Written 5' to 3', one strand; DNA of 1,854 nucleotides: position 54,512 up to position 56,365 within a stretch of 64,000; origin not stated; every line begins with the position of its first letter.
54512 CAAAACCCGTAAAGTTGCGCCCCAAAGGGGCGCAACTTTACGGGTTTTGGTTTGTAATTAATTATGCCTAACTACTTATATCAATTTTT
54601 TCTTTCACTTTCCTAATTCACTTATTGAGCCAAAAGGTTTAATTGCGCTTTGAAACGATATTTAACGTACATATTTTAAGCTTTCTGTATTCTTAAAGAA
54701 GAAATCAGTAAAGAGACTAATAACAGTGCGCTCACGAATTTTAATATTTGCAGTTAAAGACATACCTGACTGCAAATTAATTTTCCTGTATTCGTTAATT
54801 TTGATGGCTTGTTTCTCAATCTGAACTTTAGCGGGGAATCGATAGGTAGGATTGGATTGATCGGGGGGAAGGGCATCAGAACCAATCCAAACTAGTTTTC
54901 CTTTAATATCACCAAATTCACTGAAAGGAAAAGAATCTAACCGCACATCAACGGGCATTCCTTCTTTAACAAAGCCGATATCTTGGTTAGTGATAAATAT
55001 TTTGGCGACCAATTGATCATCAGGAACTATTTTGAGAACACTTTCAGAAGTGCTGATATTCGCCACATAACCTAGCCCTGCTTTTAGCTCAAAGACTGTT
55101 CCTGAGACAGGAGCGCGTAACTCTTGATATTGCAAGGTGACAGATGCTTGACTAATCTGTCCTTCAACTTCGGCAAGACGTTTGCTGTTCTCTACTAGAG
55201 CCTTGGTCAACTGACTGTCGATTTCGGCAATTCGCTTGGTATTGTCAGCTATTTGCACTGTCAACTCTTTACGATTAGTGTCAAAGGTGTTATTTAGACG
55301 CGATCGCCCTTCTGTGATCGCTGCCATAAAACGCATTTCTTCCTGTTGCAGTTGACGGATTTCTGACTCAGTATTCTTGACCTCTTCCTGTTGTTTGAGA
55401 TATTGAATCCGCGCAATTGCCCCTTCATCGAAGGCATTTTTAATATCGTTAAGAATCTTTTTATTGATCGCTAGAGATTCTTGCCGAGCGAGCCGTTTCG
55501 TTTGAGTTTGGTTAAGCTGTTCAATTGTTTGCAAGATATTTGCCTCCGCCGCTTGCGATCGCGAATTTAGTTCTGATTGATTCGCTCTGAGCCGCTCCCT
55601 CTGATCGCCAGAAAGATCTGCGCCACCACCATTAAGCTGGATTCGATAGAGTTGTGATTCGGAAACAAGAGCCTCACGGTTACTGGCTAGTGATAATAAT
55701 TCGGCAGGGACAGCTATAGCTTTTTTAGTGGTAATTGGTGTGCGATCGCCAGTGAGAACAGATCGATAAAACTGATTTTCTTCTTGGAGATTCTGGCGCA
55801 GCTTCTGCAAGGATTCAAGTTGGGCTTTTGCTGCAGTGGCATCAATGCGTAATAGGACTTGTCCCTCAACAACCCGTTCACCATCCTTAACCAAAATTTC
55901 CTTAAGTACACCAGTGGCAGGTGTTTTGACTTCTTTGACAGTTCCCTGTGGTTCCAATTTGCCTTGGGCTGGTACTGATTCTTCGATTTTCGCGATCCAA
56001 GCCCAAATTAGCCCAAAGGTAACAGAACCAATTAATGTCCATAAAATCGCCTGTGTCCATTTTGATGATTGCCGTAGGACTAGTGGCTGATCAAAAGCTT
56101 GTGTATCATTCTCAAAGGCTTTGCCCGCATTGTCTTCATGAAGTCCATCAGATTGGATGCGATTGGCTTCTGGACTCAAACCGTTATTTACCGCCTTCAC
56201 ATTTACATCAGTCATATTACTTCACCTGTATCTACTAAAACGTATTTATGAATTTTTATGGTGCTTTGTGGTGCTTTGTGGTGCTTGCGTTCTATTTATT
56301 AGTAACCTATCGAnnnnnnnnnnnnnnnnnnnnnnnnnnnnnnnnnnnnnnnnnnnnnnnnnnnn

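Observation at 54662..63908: Type-I secretion pair adjacent to a parvulin PPIase, an orphan small ORF and a leaderless calpain-type protease: candidate dedicated protease-export module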

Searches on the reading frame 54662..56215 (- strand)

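Call 3: search_protein_families(library=pfam, proteins=[window:54662-56215:-], max_evalue=0.01)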
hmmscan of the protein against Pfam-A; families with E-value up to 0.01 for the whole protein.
window:54662-56215:- (517 aa): 4 families
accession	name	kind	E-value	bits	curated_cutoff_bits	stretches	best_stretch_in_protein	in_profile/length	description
PF13437.12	HlyD_3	-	2.8e-21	76.7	22.2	1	366-470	2-97/106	HlyD family secretion protein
PF16576.10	HlyD_D23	-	6.1e-08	32.6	30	1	352-434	94-177/214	Barrel-sandwich domain of CusB or HlyD membrane-fusion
PF13533.13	Biotin_lipoyl_2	-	1.7e-05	25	29.8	1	97-125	4-32/32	Biotin-lipoyl like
PF00364.28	Biotin_lipoyl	-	2.6e-05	24.4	22.1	1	95-124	44-73/73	Biotin-requiring enzyme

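Call 4: search_protein_families(library=ncbifam, proteins=[window:54662-56215:-], max_evalue=0.01)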
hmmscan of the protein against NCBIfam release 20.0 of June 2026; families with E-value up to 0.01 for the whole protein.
window:54662-56215:- (517 aa): 21 families
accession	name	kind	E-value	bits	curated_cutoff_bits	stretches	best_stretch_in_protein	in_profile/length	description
TIGR01843.1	type_I_hlyD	subfamily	2.4e-64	217.9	208.65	2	54-339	4-264/422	HlyD family type I secretion periplasmic adaptor subunit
TIGR03794.1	NHLM_micro_HlyD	equivalog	4.5e-19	68.7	156.2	1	57-446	22-338/421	NHLP bacteriocin system secretion protein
TIGR01730.1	RND_mfp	subfamily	2.4e-17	62.9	94.9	2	336-497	106-250/322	efflux RND transporter periplasmic adaptor subunit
TIGR00998.1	8a0101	subfamily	1.5e-12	47.2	390.8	1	337-430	178-269/334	EmrA/EmrK family multidrug efflux transporter periplasmic adaptor subunit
TIGR01000.1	bacteriocin_acc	subfamily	7.1e-12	44.9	258.85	2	65-147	32-114/457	bacteriocin secretion accessory protein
NF004309.0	PRK05704.1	equivalog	2.1e-06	27.4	449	1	61-267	10-204/408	2-oxoglutarate dehydrogenase complex dihydrolipoyllysine-residue succinyltransferase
NF007785.0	PRK10476.1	equivalog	6.1e-06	25.3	376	1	346-454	191-294/347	multidrug transporter subunit MdtN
NF008814.0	PRK11854.1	equivalog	1.8e-05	23.4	722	1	62-138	215-295/637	pyruvate dehydrogenase complex dihydrolipoyllysine-residue acetyltransferase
NF045904.1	RND-peri-MexE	equivalog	7e-05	21.9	714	0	84-173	55-140/390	multidrug efflux RND transporter periplasmic adaptor subunit MexE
NF010643.0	PRK14040.1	subfamily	0.0001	20.9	892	0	87-133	520-566/595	oxaloacetate decarboxylase subunit alpha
NF005457.0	PRK07051.1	equivalog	0.00011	22.3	87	1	93-125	47-79/80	acetyl-CoA carboxylase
TIGR01347.1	sucB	equivalog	0.00011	21.6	378.65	1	62-141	9-91/404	dihydrolipoyllysine-residue succinyltransferase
NF002939.0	PRK03598.1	equivalog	0.00044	19.5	393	0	262-430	105-269/332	secretion protein HlyD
NF010645.0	PRK14042.1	equivalog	0.0007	18.4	1182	1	94-125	563-594/596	pyruvate carboxylase subunit B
NF008606.0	PRK11578.1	equivalog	0.0015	17.7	342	1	76-148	45-116/371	macrolide transporter subunit MacA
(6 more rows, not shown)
